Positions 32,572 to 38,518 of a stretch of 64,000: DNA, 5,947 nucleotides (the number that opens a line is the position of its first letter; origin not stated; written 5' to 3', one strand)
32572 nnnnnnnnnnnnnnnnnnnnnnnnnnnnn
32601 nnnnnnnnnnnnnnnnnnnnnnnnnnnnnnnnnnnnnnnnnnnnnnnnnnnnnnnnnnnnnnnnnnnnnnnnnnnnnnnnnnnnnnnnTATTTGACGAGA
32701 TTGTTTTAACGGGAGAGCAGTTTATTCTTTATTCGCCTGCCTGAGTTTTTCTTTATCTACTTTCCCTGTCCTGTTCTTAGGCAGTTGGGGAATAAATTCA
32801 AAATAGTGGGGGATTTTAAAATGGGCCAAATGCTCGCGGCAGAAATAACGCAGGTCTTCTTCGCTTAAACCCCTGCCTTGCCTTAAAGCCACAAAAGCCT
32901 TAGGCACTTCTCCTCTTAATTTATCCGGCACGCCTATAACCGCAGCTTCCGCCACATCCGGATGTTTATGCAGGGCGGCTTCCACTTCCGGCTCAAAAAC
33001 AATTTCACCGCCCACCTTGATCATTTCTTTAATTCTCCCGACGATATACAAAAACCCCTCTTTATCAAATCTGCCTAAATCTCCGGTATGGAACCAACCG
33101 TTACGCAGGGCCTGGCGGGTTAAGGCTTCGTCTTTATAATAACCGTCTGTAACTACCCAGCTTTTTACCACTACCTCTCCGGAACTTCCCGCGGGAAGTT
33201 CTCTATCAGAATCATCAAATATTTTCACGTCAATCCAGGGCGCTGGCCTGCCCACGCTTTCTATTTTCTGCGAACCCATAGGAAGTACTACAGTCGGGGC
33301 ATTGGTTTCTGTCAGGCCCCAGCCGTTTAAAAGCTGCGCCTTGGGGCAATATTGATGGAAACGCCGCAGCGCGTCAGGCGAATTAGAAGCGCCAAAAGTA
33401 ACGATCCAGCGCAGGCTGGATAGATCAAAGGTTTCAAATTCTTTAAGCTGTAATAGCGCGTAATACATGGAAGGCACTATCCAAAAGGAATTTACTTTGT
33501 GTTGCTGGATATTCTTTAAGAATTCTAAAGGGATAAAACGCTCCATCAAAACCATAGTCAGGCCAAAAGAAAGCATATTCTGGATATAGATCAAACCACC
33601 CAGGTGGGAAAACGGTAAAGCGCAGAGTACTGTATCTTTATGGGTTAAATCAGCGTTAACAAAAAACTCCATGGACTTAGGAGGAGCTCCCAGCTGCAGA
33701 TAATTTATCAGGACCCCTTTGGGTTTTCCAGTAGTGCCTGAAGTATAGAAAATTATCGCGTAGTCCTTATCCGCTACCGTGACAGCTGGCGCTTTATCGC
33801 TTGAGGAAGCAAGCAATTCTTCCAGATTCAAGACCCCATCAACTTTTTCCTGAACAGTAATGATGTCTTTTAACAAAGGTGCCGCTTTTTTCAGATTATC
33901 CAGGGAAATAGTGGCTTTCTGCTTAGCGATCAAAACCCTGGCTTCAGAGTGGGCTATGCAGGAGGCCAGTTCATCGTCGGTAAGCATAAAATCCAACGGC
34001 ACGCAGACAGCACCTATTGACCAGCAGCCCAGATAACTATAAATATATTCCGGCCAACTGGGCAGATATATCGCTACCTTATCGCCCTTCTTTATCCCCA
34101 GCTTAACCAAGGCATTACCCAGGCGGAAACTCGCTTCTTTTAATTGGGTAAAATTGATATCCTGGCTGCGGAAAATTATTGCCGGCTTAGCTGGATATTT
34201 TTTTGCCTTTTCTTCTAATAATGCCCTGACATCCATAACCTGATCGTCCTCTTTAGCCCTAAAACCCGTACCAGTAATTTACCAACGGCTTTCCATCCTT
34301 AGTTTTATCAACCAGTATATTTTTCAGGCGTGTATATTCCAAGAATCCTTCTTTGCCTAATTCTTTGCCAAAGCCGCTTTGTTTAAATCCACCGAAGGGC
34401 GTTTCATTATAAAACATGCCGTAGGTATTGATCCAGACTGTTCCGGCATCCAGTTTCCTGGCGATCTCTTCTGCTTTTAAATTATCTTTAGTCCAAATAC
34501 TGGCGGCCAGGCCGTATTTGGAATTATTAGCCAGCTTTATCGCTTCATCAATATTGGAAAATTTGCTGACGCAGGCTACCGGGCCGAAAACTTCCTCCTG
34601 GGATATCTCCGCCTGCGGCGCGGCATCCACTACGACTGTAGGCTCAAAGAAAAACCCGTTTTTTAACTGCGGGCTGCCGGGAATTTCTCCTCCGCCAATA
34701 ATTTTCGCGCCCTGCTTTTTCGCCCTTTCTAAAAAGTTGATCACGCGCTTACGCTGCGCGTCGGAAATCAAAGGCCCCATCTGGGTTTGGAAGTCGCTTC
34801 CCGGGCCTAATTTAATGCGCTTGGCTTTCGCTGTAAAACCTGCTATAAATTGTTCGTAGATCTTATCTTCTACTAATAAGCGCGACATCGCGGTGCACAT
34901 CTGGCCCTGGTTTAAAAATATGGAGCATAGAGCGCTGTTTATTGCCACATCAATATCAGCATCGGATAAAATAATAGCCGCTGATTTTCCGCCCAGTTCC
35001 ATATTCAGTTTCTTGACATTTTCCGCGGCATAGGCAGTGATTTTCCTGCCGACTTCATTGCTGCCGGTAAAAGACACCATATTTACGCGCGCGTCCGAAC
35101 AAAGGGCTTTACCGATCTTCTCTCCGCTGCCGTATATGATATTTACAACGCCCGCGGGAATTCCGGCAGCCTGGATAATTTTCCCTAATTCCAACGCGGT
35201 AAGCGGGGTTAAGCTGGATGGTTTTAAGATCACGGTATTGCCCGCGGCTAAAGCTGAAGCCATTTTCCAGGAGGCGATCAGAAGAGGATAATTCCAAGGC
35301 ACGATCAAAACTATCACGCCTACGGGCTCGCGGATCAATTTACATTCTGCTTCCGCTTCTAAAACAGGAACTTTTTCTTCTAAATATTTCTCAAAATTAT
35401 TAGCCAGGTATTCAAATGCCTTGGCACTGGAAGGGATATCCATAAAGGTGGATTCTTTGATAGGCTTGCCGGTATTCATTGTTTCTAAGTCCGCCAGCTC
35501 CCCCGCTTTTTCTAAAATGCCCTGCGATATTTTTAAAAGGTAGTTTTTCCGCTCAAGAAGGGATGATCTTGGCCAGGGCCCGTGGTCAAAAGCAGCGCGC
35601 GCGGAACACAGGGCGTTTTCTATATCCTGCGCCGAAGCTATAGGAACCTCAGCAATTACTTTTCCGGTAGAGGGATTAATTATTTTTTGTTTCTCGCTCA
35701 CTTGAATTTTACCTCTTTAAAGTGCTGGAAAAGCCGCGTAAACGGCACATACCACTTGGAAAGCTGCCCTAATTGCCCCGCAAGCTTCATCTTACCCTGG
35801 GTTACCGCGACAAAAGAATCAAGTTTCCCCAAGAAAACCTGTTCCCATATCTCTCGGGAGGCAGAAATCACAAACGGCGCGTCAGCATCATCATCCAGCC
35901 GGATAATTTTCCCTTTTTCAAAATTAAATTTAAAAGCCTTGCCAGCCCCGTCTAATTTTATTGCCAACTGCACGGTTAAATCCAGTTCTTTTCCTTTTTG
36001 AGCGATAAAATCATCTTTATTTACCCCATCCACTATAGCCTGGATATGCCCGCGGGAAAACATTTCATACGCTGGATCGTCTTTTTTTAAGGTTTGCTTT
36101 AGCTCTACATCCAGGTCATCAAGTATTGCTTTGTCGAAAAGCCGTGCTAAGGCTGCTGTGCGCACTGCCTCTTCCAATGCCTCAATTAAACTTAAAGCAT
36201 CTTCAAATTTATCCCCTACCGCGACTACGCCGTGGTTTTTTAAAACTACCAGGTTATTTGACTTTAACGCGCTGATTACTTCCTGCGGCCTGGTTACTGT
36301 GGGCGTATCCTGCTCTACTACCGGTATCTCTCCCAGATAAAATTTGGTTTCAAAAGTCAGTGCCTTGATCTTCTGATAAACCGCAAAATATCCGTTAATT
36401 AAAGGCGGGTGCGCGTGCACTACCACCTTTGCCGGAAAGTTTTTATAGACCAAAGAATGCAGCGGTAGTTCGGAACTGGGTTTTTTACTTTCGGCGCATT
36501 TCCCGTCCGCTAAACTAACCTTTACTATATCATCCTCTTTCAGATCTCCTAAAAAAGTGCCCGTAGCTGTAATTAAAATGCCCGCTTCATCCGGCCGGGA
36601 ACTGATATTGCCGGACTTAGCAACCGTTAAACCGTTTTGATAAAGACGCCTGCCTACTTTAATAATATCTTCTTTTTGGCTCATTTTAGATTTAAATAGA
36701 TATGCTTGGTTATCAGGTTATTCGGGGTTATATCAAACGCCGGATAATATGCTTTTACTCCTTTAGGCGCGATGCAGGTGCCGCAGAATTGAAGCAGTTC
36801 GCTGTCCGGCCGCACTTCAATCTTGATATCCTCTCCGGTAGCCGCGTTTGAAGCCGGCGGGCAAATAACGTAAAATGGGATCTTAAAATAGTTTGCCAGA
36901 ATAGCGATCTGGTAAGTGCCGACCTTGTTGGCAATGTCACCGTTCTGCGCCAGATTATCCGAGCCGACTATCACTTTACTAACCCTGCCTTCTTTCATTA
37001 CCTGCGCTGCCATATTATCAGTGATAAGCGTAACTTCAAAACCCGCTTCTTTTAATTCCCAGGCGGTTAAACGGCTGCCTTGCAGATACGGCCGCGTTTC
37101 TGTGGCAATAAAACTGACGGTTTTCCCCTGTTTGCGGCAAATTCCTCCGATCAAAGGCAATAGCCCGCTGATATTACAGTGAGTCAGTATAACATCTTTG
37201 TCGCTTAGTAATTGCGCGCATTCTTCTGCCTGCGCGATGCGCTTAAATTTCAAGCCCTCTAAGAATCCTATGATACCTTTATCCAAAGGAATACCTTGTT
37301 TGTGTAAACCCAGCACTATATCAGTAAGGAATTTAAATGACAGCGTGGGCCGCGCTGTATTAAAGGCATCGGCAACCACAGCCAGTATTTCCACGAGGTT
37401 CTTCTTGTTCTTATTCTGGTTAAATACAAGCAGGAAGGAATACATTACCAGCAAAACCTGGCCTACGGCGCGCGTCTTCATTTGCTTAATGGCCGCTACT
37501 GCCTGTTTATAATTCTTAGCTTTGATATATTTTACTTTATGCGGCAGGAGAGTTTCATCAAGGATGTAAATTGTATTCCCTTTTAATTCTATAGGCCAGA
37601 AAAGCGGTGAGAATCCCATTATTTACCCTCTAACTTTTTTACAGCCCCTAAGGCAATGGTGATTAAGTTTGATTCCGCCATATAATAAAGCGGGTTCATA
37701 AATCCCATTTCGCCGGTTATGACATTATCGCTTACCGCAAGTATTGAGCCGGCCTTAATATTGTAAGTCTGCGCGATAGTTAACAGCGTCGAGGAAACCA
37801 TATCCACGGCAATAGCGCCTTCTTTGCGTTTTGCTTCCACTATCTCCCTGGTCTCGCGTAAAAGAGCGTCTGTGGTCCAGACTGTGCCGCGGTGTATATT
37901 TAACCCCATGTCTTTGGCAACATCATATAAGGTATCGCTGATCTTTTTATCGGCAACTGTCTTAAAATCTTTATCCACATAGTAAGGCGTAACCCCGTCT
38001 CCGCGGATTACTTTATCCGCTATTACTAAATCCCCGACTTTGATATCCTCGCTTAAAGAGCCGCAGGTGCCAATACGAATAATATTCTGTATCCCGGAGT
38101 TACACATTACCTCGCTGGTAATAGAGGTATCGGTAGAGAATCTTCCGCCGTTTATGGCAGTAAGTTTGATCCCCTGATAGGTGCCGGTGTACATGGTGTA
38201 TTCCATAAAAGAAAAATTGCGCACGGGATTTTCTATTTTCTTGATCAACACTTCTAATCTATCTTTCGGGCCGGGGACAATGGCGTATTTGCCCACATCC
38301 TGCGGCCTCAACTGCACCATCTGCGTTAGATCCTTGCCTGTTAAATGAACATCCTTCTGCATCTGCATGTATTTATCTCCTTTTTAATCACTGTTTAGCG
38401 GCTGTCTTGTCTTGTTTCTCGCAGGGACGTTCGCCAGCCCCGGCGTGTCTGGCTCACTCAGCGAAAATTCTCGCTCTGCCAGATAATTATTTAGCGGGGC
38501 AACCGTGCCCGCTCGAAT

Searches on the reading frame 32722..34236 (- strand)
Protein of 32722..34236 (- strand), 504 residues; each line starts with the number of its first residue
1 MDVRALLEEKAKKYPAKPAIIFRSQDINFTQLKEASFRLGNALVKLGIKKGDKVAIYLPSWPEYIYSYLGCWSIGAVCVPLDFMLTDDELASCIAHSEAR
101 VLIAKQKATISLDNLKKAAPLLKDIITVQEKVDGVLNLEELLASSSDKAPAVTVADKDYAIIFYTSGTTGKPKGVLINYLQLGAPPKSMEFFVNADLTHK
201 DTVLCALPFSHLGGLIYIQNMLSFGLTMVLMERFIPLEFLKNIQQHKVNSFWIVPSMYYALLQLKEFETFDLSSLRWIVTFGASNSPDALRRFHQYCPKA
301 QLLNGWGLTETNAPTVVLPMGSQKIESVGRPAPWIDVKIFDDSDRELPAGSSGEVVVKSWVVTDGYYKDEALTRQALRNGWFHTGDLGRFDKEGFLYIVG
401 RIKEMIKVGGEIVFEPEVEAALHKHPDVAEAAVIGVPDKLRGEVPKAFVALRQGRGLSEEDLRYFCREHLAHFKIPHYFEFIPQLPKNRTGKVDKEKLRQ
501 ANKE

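Call 61: search_protein_families(library=ncbifam, proteins=[window:32722-34236:-], max_evalue=0.00001)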
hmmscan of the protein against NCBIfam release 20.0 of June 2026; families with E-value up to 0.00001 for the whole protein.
window:32722-34236:- (504 aa): 107 families (the best 25 are shown)
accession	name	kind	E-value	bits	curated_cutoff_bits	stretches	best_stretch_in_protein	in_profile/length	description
NF004837.0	PRK06187.1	subfamily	4.5e-136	454.2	476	1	3-503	10-523/531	long-chain-fatty-acid--CoA ligase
NF006182.0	PRK08316.1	subfamily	2.6e-114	382.6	663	1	5-502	15-517/523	fatty acyl-CoA synthetase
NF005801.1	PRK07656.1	equivalog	3.2e-99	332.8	657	1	4-499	4-500/500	FadD3 family acyl-CoA ligase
NF005307.0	PRK06839.1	equivalog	8.2e-98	328.2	748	1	6-503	7-494/496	o-succinylbenzoate--CoA ligase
NF006181.0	PRK08314.1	subfamily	1.2e-93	314.3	705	2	131-502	179-554/563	long-chain-fatty-acid--CoA ligase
NF002966.0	PRK03640.1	equivalog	2e-92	310.3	556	1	4-503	5-481/483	o-succinylbenzoate--CoA ligase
NF052269.1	Staph_lig_FadD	equivalog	2.7e-92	309.7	650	1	7-502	6-493/499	long-chain-fatty-acid--CoA ligase FadD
NF009233.0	PRK12583.1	subfamily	1.1e-90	304.6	832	1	5-501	22-549/558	fatty acid CoA ligase family protein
NF004808.0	PRK06155.1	equivalog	1.4e-90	304.2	722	1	4-501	24-521/542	ATP-dependent acyl-CoA ligase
NF004797.0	PRK06145.1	equivalog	6.3e-90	301.9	850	1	10-500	11-493/499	acyl-CoA synthetase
NF005857.1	PRK07786.1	exception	4.3e-88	296.1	733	1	7-500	15-510/513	fatty-acid--CoA ligase FadD5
NF004822.0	PRK06178.1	equivalog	6.6e-88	295.7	782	1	4-501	40-566/571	acyl-CoA synthetase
NF005676.0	PRK07470.1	equivalog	1.5e-87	294.4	774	1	2-501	21-528/544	acyl-CoA synthetase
NF004114.0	PRK05605.1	equivalog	7e-87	292.1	766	2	133-500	193-567/575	long-chain-fatty-acid--CoA ligase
NF005702.0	PRK07514.1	subfamily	2.5e-82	276.9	558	1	7-503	9-501/506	malonyl-CoA synthase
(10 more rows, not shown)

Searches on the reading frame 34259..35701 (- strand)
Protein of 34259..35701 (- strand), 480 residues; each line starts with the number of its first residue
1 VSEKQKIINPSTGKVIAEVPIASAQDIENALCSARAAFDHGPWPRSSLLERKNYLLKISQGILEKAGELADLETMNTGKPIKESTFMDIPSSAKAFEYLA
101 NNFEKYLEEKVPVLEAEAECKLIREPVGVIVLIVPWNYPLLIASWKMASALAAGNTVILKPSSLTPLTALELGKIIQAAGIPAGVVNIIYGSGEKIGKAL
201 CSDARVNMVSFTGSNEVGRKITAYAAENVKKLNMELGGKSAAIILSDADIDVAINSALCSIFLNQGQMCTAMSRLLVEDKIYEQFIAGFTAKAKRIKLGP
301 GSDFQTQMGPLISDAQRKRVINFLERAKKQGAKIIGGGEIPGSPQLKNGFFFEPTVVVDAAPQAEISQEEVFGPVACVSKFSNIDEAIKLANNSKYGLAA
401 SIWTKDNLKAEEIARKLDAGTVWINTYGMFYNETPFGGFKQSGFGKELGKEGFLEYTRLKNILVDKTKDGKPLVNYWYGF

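Call 61: search_protein_families(library=ncbifam, proteins=[window:34259-35701:-], max_evalue=0.00001)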
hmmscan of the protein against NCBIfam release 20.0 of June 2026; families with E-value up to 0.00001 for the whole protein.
window:34259-35701:- (480 aa): 45 families (the best 25 are shown)
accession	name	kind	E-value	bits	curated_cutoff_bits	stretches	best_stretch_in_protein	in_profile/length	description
TIGR01804.1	BADH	equivalog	5.9e-157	522.9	668.6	1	4-460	14-467/467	betaine-aldehyde dehydrogenase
NF010000.0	PRK13473.1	subfamily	4e-152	507.2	615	1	3-466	17-474/475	aminobutyraldehyde dehydrogenase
NF009725.0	PRK13252.1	equivalog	1e-138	462.9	593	1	4-466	23-481/488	betaine-aldehyde dehydrogenase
NF045735.1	PaDhStyDPseudo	equivalog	5.1e-136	454.2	850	1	6-463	21-480/483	phenylacetaldehyde dehydrogenase StyD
NF045736.1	PaDhStyDRhodo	equivalog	2.7e-132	441.7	800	1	8-462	23-475/479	phenylacetaldehyde dehydrogenase StyD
TIGR02299.1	HpaE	equivalog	2e-128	429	638.35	1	6-467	19-479/488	5-carboxymethyl-2-hydroxymuconate semialdehyde dehydrogenase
TIGR03216.1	OH_muco_semi_DH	equivalog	1.8e-124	416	693.25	1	7-464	18-479/481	2-hydroxymuconic semialdehyde dehydrogenase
NF006916.0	PRK09407.1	equivalog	2.8e-123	412.3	521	1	3-466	34-494/526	succinic semialdehyde dehydrogenase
NF007352.0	PRK09847.1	equivalog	1.3e-118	396.7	850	1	6-464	38-491/495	aldehyde dehydrogenase PuuC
TIGR03374.1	ABALDH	equivalog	3e-117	392.3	909.3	1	3-464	16-471/472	aminobutyraldehyde dehydrogenase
TIGR01780.1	SSADH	subfamily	3.6e-117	392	646.35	1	8-460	2-448/448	succinate-semialdehyde dehydrogenase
NF050026.1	AcaldDHExaC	equivalog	8.8e-117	390.8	900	1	7-469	35-498/503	acetaldehyde dehydrogenase ExaC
TIGR04284.1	aldehy_Rv0768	hypoth_equivalog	6.5e-113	378.2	775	1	5-462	17-476/480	aldehyde dehydrogenase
NF040648.1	lactal_redase_Meth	equivalog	1.9e-112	376.7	650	1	3-464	11-462/463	lactaldehyde dehydrogenase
NF007497.0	PRK10090.1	equivalog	2.1e-111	373.1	500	1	5-462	24-475/480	aldehyde dehydrogenase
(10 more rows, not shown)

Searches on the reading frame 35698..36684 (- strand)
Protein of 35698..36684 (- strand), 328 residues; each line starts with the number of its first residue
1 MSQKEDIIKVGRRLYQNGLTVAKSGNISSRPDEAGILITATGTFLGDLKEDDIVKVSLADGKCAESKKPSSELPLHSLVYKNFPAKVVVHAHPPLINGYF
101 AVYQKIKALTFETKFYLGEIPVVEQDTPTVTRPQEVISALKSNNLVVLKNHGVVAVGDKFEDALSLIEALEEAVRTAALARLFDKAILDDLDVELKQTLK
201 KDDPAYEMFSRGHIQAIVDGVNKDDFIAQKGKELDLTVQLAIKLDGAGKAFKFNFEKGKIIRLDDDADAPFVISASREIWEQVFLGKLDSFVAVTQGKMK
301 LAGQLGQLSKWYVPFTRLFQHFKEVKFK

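Call 61: search_protein_families(library=ncbifam, proteins=[window:35698-36684:-], max_evalue=0.00001)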
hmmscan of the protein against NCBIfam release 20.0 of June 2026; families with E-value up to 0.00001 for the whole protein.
window:35698-36684:- (328 aa): 28 families (the best 25 are shown)
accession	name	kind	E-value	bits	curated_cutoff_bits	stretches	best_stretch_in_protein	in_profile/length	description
NF006413.0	PRK08660.1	equivalog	2.1e-36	125.5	203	1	4-185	3-182/184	aldolase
NF040649.1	FucA_Meth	equivalog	8.3e-27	94.3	250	1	4-179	3-175/179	L-fuculose phosphate aldolase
NF043034.1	OxoTetrPhDc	equivalog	1.2e-26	93.8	250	1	3-193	5-201/205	3-oxo-tetronate 4-phosphate decarboxylase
NF006208.0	PRK08333.1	equivalog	8.3e-25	87.5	267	1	4-175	6-178/189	aldolase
NF006672.0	PRK09220.1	equivalog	4.3e-22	78.5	226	1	3-172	11-195/209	methylthioribulose 1-phosphate dehydratase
NF005123.0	PRK06557.1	subfamily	5.6e-21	75.2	251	1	3-186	12-201/223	L-ribulose-5-phosphate 4-epimerase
NF053831.1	RU1PAldHalo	equivalog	7.9e-19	67.9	300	1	18-180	18-182/208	ribulose-1-phosphate aldolase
TIGR03328.1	salvage_mtnB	equivalog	4.5e-18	65.5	137.05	1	7-171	1-182/194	methylthioribulose 1-phosphate dehydratase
NF005984.0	PRK08087.1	subfamily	4.1e-17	62.7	264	1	5-172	8-176/215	L-fuculose-phosphate aldolase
NF005302.0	PRK06833.1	equivalog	5.7e-17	61.9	264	1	3-182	6-188/214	L-fuculose-phosphate aldolase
TIGR01086.1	fucA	equivalog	4e-15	56.1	400.25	1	6-171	8-174/214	L-fuculose-phosphate aldolase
NF004527.0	PRK05874.1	equivalog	2.7e-14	53.2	308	1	7-173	11-182/218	L-fuculose-phosphate aldolase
NF006047.0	PRK08193.1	subfamily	1.6e-12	47.5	257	1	4-181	6-200/231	L-ribulose-5-phosphate 4-epimerase AraD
NF004492.0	PRK05834.1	equivalog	1.5e-11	44.2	139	1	7-184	10-191/197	hypothetical protein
NF005244.0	PRK06754.1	equivalog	2.1e-11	43.4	281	1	5-171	9-190/214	methylthioribulose 1-phosphate dehydratase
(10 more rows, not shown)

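Call 83: search_protein_families(library=pfam, proteins=[window:35698-36684:-], max_evalue=0.01)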
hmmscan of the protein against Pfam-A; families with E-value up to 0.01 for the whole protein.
window:35698-36684:- (328 aa): 2 families
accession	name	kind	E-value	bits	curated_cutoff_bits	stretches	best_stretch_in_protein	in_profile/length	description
PF00596.27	Aldolase_II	-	2e-38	132.6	22.2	1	5-176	1-181/183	Class II Aldolase and Adducin N-terminal domain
PF02036.22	SCP2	-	5.9e-05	23.8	21.3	1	240-307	24-92/101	SCP-2 sterol transfer family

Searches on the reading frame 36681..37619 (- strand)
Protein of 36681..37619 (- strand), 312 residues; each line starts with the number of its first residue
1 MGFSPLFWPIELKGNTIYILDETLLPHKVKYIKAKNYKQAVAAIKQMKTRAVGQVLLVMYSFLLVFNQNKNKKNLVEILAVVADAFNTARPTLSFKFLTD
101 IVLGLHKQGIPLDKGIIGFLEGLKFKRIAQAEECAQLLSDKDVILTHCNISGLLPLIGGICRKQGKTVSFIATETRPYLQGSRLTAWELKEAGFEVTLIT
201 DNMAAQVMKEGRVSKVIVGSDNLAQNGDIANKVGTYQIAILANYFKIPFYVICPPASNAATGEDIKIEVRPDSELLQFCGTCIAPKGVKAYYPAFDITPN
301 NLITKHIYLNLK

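Call 61: search_protein_families(library=ncbifam, proteins=[window:36681-37619:-], max_evalue=0.00001)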
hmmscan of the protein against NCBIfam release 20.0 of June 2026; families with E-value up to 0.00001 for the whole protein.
window:36681-37619:- (312 aa): 8 families
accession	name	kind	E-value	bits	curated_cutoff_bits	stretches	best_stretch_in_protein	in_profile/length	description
NF004326.0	PRK05720.1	subfamily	2.1e-73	247.1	271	2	131-305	144-332/358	s-methyl-5-thioribose-1-phosphate isomerase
TIGR00512.1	salvage_mtnA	equivalog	9.3e-68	228.6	279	2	140-306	144-326/335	S-methyl-5-thioribose-1-phosphate isomerase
TIGR00524.1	eIF-2B_rel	subfamily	5.8e-60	203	185.85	1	35-305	2-293/303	S-methyl-5-thioribose-1-phosphate isomerase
NF004700.0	PRK06036.1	equivalog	4.5e-53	180.5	528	1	13-305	9-320/339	S-methyl-5-thioribose-1-phosphate isomerase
NF004436.0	PRK05772.1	equivalog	9.9e-50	169.8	521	1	3-306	12-342/363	S-methyl-5-thioribose-1-phosphate isomerase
TIGR00511.1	ribulose_e2b2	equivalog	8.1e-33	114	314.1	1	135-303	110-276/301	ribose 1,5-bisphosphate isomerase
NF006210.0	PRK08335.1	equivalog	6.9e-17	61.6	339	1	132-253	101-218/275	translation initiation factor IF-2B subunit alpha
NF004994.0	PRK06372.1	equivalog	6.1e-14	52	249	1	173-253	115-192/253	translation initiation factor IF-2B subunit delta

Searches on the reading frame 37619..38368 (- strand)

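Call 5: search_protein_families(library=pfam, proteins=[window:37619-38368:-], max_evalue=0.01)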
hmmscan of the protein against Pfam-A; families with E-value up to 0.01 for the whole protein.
window:37619-38368:- (249 aa): 1 family
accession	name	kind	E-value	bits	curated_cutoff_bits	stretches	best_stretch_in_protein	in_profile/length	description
PF01048.26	PNP_UDP_1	-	2.5e-37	129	25.1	1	27-215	1-199/233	Phosphorylase superfamily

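Call 61: search_protein_families(library=ncbifam, proteins=[window:37619-38368:-], max_evalue=0.00001)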
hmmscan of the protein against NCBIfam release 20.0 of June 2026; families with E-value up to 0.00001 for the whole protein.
window:37619-38368:- (249 aa): 16 families
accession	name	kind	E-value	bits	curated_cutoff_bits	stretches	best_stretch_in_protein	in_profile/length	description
TIGR01718.1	Uridine-psphlse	equivalog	4.3e-36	124.5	280.3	1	19-246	5-244/245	uridine phosphorylase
NF004489.0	PRK05819.1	subfamily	4.9e-31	107.8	230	1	45-222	34-213/236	DeoD-type purine-nucleoside phosphorylase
TIGR00107.1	deoD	equivalog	2.2e-30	105.9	232.25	1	56-244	41-230/232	purine-nucleoside phosphorylase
NF008383.0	PRK11178.1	equivalog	1.4e-26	93.3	262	1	26-246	19-252/254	uridine phosphorylase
NF009914.0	PRK13374.1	subfamily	5e-24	85.2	338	1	21-221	9-212/235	DeoD-type purine-nucleoside phosphorylase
NF005500.0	PRK07115.1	equivalog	1.2e-16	60.8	264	1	38-218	39-215/261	AMP nucleosidase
NF004079.0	PRK05584.1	equivalog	2.6e-16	59.8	169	1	29-215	4-199/232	5'-methylthioadenosine/adenosylhomocysteine nucleosidase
TIGR03468.1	HpnG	hypoth_equivalog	6e-15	55.4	187.1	1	79-216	33-158/212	hopanoid-associated phosphorylase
TIGR01721.1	AMN-like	hypoth_equivalog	5.6e-14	51.9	307.2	1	83-217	76-212/269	AMP nucleosidase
TIGR01717.1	AMP-nucleosdse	equivalog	7.2e-13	48.2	364.7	1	50-247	248-457/478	AMP nucleosidase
TIGR01704.1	MTA_SAH-Nsdase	equivalog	2.8e-11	43.4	73.8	1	30-214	4-197/229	5'-methylthioadenosine/S-adenosylhomocysteine nucleosidase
NF006142.0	PRK08292.1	equivalog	3.5e-11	42.6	307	1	48-247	261-471/492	AMP nucleosidase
NF005476.0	PRK07077.1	equivalog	4.9e-11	42.4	215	1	66-214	27-171/243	phosphorylase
TIGR03664.1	fut_nucase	equivalog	1.6e-07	31.3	124.7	0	89-216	58-203/228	futalosine hydrolase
TIGR01694.1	MTAP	equivalog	2.3e-06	27.2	274.85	1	90-214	73-204/240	S-methyl-5'-thioadenosine phosphorylase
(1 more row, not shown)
